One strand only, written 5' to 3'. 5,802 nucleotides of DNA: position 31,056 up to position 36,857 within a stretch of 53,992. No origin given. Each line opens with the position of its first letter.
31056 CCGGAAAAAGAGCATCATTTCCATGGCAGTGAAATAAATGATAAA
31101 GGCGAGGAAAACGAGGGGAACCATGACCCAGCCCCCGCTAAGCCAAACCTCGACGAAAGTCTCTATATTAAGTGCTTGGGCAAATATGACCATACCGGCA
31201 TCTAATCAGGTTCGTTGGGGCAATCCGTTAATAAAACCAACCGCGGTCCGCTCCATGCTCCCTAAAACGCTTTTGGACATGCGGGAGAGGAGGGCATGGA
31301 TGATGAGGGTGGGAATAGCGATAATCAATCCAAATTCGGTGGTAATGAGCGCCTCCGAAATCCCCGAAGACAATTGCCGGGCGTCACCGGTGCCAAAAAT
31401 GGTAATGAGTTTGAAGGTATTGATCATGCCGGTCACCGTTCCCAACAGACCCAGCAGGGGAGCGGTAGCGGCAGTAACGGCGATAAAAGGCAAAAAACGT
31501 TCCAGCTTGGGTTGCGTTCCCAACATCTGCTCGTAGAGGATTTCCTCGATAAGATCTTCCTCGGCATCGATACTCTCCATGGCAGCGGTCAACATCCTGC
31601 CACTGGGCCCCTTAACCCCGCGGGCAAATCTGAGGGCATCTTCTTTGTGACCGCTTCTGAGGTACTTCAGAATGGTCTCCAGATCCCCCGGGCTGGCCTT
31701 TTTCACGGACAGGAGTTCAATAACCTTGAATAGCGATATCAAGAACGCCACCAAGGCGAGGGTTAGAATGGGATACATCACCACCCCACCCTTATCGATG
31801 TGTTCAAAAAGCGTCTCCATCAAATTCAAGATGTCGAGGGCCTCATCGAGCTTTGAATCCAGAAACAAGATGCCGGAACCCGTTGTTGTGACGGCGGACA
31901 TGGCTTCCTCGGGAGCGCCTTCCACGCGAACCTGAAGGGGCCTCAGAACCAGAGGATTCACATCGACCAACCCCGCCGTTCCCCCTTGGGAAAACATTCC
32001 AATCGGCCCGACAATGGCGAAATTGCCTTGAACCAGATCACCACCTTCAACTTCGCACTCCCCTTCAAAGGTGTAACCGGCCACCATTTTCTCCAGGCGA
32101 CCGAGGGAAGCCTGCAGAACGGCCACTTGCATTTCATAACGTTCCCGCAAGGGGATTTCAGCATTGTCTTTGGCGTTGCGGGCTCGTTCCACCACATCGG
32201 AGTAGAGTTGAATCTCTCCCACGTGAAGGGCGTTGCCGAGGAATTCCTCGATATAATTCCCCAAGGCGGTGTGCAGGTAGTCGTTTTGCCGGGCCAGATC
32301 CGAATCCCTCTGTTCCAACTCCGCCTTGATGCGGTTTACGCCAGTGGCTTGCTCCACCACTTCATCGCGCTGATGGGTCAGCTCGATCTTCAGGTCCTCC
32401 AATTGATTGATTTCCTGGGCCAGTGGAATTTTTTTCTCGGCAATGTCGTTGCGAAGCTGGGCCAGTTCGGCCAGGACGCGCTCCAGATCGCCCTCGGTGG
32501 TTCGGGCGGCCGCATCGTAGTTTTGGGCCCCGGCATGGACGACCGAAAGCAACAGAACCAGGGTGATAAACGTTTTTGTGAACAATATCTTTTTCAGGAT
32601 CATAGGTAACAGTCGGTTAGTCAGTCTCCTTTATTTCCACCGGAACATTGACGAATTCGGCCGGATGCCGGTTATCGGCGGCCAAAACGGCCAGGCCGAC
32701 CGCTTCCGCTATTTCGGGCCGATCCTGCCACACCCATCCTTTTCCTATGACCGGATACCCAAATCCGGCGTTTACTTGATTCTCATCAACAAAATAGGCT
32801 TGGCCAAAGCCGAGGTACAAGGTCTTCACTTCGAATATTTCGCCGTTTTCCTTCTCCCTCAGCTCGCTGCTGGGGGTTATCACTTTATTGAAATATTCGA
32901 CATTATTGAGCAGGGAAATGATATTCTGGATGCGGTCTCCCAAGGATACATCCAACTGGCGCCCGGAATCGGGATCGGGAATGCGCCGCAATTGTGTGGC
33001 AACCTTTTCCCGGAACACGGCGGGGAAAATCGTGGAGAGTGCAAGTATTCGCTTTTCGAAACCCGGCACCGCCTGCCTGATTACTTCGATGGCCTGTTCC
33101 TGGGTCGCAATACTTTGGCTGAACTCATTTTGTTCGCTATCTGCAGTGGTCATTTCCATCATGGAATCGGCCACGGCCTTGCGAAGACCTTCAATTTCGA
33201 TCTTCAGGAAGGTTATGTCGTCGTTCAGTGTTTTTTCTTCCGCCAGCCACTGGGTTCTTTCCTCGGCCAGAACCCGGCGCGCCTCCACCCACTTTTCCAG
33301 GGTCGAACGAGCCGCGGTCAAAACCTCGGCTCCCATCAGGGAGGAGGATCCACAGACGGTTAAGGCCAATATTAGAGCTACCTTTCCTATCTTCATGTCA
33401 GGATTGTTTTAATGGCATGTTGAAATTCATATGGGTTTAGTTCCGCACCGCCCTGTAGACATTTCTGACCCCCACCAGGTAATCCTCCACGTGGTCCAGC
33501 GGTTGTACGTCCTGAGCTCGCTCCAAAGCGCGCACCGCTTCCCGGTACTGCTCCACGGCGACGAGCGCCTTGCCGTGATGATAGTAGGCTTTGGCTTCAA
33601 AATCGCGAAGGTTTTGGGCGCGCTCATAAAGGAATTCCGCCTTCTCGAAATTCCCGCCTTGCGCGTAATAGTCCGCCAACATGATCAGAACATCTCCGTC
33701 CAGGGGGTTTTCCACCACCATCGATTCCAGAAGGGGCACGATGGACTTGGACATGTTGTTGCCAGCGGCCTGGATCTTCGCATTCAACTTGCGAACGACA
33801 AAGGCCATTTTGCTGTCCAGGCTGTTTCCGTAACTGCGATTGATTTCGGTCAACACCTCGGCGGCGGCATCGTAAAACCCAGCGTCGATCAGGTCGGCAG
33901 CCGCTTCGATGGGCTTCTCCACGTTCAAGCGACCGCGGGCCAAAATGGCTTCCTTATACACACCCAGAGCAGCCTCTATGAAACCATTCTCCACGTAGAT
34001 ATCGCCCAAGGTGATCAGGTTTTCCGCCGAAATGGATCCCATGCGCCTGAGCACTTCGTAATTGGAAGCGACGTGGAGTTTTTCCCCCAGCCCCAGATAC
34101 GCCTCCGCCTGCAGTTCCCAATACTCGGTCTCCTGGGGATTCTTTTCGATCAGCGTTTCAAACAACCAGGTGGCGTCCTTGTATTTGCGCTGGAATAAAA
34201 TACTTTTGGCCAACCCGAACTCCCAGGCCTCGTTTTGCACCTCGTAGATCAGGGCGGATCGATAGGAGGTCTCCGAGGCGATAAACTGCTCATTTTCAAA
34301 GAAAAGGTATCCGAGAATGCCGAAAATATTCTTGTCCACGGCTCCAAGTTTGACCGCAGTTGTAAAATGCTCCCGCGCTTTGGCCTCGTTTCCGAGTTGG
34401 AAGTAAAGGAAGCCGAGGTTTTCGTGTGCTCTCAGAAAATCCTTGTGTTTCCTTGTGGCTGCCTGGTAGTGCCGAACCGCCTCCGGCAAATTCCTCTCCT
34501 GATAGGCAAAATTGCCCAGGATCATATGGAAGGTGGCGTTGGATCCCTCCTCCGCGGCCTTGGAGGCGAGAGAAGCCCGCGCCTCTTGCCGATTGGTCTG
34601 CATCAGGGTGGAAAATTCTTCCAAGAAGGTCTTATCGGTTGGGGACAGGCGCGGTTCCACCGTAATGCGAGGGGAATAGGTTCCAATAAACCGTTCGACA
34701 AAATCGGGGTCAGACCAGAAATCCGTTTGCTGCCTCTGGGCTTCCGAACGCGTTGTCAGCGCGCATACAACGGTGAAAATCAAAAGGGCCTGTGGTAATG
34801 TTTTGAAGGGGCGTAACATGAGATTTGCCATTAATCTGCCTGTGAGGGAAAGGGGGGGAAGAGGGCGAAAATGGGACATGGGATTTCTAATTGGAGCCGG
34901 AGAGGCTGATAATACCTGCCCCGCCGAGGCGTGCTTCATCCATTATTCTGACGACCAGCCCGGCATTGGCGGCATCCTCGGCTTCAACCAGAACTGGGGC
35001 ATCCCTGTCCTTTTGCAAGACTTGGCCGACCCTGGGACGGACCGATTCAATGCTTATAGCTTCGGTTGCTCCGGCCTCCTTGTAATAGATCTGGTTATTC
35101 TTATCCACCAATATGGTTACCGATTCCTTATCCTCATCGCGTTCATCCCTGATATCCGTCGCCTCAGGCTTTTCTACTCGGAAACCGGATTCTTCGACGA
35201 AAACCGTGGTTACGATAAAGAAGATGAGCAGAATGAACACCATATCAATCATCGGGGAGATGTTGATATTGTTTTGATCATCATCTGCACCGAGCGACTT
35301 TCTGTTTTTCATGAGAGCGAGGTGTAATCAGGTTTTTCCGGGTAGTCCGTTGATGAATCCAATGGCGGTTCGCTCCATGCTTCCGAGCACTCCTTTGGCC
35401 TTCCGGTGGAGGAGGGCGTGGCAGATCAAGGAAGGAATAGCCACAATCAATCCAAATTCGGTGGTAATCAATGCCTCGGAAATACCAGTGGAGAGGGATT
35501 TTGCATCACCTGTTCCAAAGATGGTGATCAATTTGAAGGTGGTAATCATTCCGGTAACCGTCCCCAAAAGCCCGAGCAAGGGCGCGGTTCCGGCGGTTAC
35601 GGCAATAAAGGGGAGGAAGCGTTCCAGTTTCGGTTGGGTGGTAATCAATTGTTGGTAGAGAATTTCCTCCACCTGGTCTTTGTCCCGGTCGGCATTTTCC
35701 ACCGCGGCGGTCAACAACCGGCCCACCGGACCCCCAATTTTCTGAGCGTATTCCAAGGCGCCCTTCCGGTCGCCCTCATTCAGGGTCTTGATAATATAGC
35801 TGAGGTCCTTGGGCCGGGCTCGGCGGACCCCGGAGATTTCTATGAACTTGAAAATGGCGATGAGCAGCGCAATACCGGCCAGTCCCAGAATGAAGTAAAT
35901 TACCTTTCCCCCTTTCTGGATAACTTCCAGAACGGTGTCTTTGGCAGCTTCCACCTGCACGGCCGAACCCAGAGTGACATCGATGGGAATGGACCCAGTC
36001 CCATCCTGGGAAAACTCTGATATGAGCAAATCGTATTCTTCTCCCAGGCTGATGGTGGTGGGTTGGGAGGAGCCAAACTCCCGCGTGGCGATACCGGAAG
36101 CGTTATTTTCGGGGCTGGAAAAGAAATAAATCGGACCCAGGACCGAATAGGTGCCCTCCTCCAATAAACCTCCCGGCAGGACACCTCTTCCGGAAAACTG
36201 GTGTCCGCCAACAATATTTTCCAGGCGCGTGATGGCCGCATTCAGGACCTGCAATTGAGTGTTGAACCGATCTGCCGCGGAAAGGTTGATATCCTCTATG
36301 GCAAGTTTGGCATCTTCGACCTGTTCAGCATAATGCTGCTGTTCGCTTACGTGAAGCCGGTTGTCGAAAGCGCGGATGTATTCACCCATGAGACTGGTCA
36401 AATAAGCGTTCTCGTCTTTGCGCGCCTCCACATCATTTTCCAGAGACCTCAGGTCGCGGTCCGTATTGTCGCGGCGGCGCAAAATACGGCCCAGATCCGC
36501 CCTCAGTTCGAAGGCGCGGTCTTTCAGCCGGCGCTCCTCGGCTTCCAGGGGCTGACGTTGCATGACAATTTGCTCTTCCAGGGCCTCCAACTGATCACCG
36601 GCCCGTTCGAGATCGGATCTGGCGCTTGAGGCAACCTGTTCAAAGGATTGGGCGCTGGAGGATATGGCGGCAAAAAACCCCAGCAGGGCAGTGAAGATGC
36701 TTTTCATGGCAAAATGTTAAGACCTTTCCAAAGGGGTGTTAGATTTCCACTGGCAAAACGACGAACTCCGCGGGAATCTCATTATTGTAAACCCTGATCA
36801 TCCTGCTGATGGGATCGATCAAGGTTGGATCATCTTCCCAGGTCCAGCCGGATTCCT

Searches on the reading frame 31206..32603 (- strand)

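Call 56: search_protein_families(library=pfam, proteins=[window:31206-32603:-])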
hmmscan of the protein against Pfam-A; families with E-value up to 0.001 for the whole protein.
window:31206-32603:- (465 aa): 1 family
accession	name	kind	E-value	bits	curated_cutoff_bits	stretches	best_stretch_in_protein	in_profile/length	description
PF01618.21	MotA_ExbB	-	1.7e-29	102.5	22.9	1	332-451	4-126/127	MotA/TolQ/ExbB proton channel family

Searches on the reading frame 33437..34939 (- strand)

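Call 56: search_protein_families(library=pfam, proteins=[window:33437-34939:-])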
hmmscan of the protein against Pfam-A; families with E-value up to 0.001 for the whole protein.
window:33437-34939:- (500 aa): 13 families
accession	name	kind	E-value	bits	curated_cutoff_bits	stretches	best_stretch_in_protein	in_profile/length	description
PF13432.12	TPR_16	-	8.3e-20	71.3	32.7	1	145-199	7-61/65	Tetratricopeptide repeat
PF07719.23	TPR_2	-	1.5e-16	59.5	27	1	170-198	2-30/34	Tetratricopeptide repeat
PF14559.12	TPR_19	-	2e-14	54.1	25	1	146-196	2-52/68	Tetratricopeptide repeat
PF13428.12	TPR_14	-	1.3e-13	50.5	23.5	0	417-441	3-27/44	Tetratricopeptide repeat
PF13181.12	TPR_8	-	5.4e-13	48.4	25.7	0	170-198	2-30/34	Tetratricopeptide repeat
PF00515.34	TPR_1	-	1.6e-10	40.7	27.8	0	170-198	2-30/34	Tetratricopeptide repeat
PF13424.12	TPR_12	-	2.6e-10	40.8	30.1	0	141-197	9-73/77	Tetratricopeptide repeat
PF13414.12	TPR_11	-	8.6e-09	35.4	26.8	1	146-183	5-42/42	TPR repeat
PF13431.12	TPR_17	-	9.8e-09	35.3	24.4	0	158-190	2-34/34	Tetratricopeptide repeat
PF12895.13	ANAPC3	-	2.4e-08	34.6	27.2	1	404-475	12-82/82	Anaphase-promoting complex, cyclosome, subunit 3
PF23914.1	TPR_CcmH_CycH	-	3.6e-07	30.6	42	0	115-162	101-148/158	Cytochrome c-type biogenesis protein H TPR domain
PF25063.1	ARM_TT21_C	-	4.6e-05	23.8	35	0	418-479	98-159/209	Tetratricopeptide repeat protein 21 C-terminal ARM domain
PF13176.12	TPR_7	-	0.00034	20.9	27.9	0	456-482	6-34/36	Tetratricopeptide repeat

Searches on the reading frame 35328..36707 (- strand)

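Call 56: search_protein_families(library=pfam, proteins=[window:35328-36707:-])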
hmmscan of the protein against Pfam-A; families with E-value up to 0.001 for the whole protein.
window:35328-36707:- (459 aa): 1 family
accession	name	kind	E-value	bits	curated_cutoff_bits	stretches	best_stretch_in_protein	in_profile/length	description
PF01618.21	MotA_ExbB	-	5.7e-30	104.1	22.9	1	327-445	5-126/127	MotA/TolQ/ExbB proton channel family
